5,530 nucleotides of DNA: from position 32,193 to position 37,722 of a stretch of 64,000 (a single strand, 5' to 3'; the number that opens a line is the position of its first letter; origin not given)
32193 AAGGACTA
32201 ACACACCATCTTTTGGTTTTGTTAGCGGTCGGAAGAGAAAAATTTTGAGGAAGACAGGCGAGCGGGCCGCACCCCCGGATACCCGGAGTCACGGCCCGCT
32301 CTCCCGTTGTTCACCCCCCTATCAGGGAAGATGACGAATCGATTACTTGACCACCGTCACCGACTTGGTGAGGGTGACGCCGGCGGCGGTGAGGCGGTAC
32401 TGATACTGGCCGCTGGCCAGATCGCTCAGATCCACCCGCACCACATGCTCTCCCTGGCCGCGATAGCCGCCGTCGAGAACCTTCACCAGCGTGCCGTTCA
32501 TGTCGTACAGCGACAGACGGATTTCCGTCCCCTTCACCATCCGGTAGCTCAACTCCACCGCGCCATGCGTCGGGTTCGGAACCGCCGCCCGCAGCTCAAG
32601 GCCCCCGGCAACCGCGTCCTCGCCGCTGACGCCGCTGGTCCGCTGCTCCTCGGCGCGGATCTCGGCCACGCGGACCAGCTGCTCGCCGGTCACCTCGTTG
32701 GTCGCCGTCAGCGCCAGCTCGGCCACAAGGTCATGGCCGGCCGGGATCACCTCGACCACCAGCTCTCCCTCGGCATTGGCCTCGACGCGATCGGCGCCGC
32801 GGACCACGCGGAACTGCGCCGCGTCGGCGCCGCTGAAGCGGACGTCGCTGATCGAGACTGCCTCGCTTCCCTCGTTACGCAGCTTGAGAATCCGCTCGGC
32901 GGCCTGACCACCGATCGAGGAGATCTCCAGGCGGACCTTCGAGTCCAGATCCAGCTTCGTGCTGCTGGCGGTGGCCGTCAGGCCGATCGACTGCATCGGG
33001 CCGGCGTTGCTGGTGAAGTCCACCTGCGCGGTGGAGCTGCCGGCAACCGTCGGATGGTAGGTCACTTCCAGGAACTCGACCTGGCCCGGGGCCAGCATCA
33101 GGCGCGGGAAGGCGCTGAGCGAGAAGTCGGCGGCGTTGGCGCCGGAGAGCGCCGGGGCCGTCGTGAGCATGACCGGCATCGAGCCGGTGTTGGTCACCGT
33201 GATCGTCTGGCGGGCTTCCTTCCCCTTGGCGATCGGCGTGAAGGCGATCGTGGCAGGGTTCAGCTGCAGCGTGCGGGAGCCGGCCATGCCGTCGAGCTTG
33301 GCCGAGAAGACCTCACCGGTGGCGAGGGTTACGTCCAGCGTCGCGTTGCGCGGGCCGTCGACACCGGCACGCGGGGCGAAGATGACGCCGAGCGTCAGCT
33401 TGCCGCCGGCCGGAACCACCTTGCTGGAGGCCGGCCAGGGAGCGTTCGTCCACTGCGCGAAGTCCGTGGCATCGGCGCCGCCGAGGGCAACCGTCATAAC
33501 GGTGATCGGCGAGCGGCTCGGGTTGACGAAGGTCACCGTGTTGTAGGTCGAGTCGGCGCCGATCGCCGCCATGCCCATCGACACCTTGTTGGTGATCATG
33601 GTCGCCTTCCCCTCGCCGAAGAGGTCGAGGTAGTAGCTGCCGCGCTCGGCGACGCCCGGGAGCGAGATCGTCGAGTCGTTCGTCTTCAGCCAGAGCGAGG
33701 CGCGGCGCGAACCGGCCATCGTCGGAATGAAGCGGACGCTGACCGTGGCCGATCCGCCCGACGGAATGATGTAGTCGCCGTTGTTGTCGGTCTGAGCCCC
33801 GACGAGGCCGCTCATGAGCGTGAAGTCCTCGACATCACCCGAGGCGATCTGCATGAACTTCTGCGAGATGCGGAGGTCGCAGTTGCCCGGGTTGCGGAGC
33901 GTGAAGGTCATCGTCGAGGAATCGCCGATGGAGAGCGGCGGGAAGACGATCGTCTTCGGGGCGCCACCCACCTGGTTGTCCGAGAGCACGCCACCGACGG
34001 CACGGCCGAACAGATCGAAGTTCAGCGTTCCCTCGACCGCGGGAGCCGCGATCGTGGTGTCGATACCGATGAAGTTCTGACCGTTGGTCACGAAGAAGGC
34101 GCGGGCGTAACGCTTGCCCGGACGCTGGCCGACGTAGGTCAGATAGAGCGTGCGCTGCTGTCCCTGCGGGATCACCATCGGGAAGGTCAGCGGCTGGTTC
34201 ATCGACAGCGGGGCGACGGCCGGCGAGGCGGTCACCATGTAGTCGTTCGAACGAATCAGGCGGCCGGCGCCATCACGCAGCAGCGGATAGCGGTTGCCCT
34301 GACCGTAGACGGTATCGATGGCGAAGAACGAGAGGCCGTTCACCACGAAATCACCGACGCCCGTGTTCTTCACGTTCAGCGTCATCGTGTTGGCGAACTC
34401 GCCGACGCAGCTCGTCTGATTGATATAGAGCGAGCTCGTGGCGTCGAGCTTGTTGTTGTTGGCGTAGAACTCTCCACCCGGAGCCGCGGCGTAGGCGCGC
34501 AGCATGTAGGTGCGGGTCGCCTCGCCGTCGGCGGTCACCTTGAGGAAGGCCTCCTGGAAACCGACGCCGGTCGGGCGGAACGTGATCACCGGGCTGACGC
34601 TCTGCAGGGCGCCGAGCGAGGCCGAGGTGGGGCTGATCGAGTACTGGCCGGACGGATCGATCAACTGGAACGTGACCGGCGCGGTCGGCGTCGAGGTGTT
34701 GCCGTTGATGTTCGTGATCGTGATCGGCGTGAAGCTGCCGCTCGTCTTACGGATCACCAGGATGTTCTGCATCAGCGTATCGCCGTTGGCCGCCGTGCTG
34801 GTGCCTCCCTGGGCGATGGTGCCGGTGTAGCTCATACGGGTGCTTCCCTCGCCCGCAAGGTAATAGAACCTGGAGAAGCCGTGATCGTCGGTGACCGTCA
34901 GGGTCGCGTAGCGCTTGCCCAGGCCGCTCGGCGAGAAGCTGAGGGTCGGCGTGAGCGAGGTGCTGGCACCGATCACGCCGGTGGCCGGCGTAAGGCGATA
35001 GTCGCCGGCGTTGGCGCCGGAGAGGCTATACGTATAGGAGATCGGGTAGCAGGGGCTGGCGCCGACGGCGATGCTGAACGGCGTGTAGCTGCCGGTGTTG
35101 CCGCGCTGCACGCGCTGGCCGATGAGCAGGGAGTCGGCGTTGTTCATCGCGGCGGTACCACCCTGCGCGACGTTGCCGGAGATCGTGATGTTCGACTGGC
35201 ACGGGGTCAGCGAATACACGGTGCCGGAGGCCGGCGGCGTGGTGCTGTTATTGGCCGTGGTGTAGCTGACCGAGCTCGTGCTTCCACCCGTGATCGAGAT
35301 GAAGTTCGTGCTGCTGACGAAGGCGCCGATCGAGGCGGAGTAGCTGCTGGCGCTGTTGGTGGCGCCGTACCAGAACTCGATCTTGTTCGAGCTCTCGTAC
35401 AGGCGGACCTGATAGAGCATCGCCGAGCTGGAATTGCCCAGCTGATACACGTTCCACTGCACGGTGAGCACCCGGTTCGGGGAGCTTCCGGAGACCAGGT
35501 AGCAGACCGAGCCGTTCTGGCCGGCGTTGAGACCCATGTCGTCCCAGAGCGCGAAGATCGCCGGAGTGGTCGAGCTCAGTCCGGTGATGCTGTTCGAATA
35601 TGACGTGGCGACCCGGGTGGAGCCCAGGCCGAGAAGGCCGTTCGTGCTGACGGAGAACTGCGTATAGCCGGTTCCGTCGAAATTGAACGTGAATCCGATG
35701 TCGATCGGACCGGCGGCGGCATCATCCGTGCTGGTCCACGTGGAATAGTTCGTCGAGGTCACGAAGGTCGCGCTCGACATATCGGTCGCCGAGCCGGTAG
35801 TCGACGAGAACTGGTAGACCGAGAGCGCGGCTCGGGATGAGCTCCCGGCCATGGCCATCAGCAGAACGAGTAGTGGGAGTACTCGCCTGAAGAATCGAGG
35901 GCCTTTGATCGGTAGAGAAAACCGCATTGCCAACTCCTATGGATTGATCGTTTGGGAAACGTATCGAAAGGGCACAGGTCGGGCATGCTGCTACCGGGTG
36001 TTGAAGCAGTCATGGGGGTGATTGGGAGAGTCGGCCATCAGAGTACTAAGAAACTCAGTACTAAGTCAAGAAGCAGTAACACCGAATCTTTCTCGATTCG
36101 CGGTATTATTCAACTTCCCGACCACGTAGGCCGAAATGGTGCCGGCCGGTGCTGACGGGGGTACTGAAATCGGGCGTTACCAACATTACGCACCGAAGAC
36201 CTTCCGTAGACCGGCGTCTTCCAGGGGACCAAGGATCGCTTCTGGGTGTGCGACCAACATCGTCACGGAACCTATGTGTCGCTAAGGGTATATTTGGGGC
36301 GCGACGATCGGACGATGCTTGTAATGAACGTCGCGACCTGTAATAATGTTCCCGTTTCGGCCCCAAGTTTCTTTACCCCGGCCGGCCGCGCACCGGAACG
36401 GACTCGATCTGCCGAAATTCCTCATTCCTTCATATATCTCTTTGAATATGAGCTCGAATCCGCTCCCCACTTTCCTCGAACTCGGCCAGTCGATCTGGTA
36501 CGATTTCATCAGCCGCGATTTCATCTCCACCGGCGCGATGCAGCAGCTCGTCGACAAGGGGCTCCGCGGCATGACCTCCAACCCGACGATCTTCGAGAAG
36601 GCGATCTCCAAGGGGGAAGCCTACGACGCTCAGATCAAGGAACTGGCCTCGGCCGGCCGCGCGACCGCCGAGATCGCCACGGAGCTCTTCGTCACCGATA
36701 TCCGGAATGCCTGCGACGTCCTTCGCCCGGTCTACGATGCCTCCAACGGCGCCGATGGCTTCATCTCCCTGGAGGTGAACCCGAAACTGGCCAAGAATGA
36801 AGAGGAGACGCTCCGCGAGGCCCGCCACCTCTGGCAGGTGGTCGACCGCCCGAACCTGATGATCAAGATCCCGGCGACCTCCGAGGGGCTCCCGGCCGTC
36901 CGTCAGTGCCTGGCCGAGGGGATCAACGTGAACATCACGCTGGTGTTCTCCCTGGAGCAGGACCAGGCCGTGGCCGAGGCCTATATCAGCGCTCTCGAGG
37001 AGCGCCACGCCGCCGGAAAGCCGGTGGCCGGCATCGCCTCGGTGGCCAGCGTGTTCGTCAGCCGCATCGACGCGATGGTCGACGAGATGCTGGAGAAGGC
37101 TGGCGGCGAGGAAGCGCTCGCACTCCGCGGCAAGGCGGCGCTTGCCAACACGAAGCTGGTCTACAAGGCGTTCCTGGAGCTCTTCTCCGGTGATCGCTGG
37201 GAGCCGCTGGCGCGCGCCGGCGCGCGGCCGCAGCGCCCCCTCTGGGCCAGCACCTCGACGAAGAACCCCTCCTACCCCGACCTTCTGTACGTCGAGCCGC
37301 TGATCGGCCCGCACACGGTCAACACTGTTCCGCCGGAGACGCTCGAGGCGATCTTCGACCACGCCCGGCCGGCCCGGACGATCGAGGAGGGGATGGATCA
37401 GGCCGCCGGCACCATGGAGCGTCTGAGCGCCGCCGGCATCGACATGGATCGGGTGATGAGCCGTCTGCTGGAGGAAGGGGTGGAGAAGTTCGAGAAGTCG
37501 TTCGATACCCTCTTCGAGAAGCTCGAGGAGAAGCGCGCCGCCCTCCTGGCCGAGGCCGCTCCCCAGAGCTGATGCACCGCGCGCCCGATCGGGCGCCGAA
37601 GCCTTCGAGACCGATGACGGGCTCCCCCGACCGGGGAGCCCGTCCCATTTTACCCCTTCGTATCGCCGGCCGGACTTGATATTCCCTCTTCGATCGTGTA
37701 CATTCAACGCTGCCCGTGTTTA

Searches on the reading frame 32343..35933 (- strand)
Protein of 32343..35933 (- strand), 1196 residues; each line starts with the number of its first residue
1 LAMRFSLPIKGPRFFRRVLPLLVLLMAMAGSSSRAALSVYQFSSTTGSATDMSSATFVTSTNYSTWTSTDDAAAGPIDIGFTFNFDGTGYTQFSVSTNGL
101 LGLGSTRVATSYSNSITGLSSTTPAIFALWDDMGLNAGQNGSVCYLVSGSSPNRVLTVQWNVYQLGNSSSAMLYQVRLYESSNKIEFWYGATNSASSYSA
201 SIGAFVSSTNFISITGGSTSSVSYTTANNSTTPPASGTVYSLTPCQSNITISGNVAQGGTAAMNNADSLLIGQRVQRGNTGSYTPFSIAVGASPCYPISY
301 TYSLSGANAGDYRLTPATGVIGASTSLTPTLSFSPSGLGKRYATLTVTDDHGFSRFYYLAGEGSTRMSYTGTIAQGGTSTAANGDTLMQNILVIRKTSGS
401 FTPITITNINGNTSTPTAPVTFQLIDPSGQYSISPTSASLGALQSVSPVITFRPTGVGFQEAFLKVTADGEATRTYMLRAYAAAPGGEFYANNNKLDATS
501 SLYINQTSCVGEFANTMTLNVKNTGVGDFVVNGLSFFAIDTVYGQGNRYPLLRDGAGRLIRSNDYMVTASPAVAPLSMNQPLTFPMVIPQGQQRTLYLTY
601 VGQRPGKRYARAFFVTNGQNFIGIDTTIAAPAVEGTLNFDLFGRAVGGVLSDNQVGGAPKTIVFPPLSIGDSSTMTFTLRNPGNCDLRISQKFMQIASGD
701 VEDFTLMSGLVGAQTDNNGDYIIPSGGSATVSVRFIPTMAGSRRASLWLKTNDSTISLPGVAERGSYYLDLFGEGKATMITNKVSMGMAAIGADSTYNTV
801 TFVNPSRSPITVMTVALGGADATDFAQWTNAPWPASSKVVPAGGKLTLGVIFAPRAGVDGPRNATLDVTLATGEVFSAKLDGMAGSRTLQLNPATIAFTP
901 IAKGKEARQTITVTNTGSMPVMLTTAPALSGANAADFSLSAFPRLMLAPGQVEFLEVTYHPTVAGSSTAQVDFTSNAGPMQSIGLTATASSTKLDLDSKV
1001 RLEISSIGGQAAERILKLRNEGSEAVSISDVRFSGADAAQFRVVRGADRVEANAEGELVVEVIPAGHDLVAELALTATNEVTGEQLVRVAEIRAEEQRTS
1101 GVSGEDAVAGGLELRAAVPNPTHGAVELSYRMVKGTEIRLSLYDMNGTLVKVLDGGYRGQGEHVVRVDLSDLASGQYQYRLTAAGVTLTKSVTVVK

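Call 11: search_protein_families(library=pfam, proteins=[window:32343-35933:-], max_evalue=0.01)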
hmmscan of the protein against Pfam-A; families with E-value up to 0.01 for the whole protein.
window:32343-35933:- (1196 aa): 12 families
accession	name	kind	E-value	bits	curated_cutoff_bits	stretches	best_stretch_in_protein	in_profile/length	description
PF15780.11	ASH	-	7.4e-20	71.4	27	1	893-978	7-93/98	Abnormal spindle-like microcephaly-assoc'd, ASPM-SPD-2-Hydin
PF22544.2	HYDIN_VesB_CFA65-like_Ig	-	7.9e-19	68.2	25.5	2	889-983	3-95/100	HYDIN/CFA65/VesB-like, Ig-like domain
PF24507.1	Ig_CFAP65_4th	-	1.8e-14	54.3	27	0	299-350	11-63/76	CFAP65, fourth Ig-like domain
PF22073.2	Cep192_D4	-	3.3e-14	53.5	35.5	2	661-754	10-99/112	Cep192 domain 4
PF07610.17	DUF1573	-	3.7e-10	40.1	26.1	1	891-979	3-87/98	Protein of unknown function (DUF1573)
PF22067.2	Cep192_D3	-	5.9e-08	33.2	27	0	903-964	15-72/99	Cep192 domain 3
PF25249.1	Ig_CFAP65_7th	-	2.8e-07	30.8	28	0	290-336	26-72/120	CFAP65, seventh Ig-like domain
PF18962.6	Por_Secre_tail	-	3.4e-07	30.9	27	1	1119-1191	3-72/75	Secretion system C-terminal sorting domain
PF12371.14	TMEM131_like_N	-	1.6e-06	28.7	28.8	0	890-973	2-82/84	Transmembrane protein 131-like N-terminal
PF21633.3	MOV-10_Ig-like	-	0.00096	19.7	27.4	0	901-973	28-104/126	Helicase MOV-10, Ig-like domain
PF24771.2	Ig_CFAP74_1st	-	0.0015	19.3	29.2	1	892-981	4-92/97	CFAP74 first Ig-like domain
PF13860.13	FlgD_ig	-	0.0068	16.8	27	0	1137-1184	24-76/79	FlgD Ig-like domain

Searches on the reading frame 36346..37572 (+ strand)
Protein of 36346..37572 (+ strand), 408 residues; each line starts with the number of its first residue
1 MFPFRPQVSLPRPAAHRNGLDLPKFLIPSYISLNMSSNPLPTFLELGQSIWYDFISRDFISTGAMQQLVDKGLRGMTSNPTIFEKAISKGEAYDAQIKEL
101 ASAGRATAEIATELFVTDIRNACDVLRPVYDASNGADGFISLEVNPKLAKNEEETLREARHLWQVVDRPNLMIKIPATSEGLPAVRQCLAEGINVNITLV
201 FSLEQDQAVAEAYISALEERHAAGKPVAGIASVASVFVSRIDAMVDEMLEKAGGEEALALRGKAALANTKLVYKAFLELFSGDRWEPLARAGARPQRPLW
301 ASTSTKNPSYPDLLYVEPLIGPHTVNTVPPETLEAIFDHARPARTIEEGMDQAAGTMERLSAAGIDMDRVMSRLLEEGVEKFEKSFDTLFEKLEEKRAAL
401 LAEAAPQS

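Call 29: search_protein_families(library=pfam, proteins=[window:36346-37572:+], max_evalue=0.001)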
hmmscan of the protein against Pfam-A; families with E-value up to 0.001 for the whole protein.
window:36346-37572:+ (408 aa): 1 family
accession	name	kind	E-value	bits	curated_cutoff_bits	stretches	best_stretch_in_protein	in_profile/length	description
PF00923.25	TAL_FSA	-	2.4e-86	290.1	27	1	50-392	1-284/285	Transaldolase/Fructose-6-phosphate aldolase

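Call 84: find_encoding_contigs(protein=window:36346-37572:+, flank=2000, max_places=3)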
Protein window:36346-37572:+ (408 aa): no gene with exactly this product is on record in the collection.
